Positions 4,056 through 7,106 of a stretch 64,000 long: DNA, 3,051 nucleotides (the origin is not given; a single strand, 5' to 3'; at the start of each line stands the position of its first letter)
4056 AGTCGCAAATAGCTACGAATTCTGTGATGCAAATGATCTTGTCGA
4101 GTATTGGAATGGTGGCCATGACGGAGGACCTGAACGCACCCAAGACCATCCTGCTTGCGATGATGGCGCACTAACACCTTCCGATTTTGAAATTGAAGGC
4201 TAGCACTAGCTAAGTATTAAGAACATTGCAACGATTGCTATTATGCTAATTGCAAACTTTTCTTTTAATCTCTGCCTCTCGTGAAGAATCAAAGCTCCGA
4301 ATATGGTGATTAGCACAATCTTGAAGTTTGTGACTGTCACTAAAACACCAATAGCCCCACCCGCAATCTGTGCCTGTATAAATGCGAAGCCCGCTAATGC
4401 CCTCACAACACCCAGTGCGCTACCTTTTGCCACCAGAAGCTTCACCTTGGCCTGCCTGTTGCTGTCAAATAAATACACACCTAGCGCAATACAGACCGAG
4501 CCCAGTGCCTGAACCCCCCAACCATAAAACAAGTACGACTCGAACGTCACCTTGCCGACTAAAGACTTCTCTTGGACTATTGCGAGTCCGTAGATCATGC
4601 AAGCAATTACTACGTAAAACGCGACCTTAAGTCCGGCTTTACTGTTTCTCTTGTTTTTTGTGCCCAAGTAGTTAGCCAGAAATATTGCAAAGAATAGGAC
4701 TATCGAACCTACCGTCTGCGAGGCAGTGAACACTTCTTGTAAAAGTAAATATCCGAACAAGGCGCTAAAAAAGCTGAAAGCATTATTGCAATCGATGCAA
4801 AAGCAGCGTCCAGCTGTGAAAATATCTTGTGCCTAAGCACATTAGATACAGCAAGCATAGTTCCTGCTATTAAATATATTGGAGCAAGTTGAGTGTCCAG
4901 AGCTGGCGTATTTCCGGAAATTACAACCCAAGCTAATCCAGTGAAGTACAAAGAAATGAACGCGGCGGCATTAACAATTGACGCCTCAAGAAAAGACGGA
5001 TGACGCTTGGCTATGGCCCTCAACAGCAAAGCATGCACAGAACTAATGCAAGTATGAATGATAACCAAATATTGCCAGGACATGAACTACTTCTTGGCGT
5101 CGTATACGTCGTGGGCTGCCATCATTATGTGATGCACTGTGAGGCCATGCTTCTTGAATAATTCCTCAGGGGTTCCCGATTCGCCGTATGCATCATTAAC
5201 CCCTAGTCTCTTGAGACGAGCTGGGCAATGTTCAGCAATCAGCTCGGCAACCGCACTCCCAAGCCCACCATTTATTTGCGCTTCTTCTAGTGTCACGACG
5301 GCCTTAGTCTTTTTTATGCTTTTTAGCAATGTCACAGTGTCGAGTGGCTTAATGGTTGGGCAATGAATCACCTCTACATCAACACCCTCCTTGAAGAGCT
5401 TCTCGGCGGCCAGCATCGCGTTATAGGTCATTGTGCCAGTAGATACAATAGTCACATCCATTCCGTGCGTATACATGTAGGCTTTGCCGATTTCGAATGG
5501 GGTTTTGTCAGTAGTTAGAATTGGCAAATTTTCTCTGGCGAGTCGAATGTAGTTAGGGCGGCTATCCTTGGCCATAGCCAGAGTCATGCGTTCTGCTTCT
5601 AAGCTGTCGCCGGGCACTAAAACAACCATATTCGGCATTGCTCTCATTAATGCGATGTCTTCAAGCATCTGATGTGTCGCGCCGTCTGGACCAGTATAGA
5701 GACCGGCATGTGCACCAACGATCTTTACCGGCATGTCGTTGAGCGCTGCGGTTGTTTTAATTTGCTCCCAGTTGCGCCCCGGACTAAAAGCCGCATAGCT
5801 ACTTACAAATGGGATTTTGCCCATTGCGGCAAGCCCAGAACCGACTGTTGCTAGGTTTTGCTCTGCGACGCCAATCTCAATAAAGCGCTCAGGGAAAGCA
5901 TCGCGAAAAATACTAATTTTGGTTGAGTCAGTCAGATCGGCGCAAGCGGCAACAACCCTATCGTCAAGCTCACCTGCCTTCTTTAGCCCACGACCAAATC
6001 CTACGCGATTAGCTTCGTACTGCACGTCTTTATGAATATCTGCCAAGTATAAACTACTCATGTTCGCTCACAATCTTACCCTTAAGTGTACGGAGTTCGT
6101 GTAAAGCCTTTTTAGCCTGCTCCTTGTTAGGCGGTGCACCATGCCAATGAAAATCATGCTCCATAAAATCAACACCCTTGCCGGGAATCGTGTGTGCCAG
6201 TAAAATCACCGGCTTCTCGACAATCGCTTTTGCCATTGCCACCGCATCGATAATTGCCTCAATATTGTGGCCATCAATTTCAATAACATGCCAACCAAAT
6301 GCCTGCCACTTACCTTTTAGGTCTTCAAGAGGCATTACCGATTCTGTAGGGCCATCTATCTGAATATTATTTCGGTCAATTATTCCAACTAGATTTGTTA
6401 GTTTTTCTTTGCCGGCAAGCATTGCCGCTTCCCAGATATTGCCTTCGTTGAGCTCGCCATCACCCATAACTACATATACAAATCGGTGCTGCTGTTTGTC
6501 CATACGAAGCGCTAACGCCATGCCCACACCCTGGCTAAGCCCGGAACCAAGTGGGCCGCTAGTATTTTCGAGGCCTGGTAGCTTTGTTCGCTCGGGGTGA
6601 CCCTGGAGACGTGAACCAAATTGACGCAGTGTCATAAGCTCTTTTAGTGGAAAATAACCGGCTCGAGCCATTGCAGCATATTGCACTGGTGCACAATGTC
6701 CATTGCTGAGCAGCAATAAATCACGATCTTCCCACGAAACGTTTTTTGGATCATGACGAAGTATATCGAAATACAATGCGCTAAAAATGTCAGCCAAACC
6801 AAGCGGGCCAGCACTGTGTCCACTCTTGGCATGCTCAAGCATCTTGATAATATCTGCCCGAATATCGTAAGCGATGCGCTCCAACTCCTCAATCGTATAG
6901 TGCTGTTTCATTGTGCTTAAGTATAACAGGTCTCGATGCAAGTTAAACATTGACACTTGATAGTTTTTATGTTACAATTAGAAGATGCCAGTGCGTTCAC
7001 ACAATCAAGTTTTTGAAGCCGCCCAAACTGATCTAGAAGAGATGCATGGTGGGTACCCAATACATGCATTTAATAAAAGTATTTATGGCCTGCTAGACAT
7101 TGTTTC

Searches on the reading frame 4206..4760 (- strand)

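Call 92: search_protein_families(library=pfam, proteins=[window:4206-4760:-], max_evalue=0.01)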
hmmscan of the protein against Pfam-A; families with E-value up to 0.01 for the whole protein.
window:4206-4760:- (184 aa): 1 family
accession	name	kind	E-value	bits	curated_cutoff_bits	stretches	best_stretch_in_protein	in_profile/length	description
PF00892.27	EamA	-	2.3e-06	28.3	28.2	1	46-182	3-134/135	EamA-like transporter family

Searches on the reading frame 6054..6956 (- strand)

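Call 92: search_protein_families(library=pfam, proteins=[window:6054-6956:-], max_evalue=0.01)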
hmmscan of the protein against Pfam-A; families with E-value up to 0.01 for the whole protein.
window:6054-6956:- (300 aa): 5 families
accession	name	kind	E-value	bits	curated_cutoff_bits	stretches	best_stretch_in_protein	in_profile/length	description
PF00456.26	Transketolase_N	-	3.1e-63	214.2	22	1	28-283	5-270/334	Transketolase, thiamine diphosphate binding domain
PF13292.11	DXP_synthase_N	-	4.6e-13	49.5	21.2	1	20-201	13-176/274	1-deoxy-D-xylulose-5-phosphate synthase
PF00676.26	E1_dh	-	5.7e-10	39.1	22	1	128-244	95-209/300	Dehydrogenase E1 component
PF09364.15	XFP_N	-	4.6e-05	22.9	23.7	1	124-241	130-246/364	XFP N-terminal domain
PF02775.26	TPP_enzyme_C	-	0.0078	16.5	21.9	0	130-172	24-61/151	Thiamine pyrophosphate enzyme, C-terminal TPP binding domain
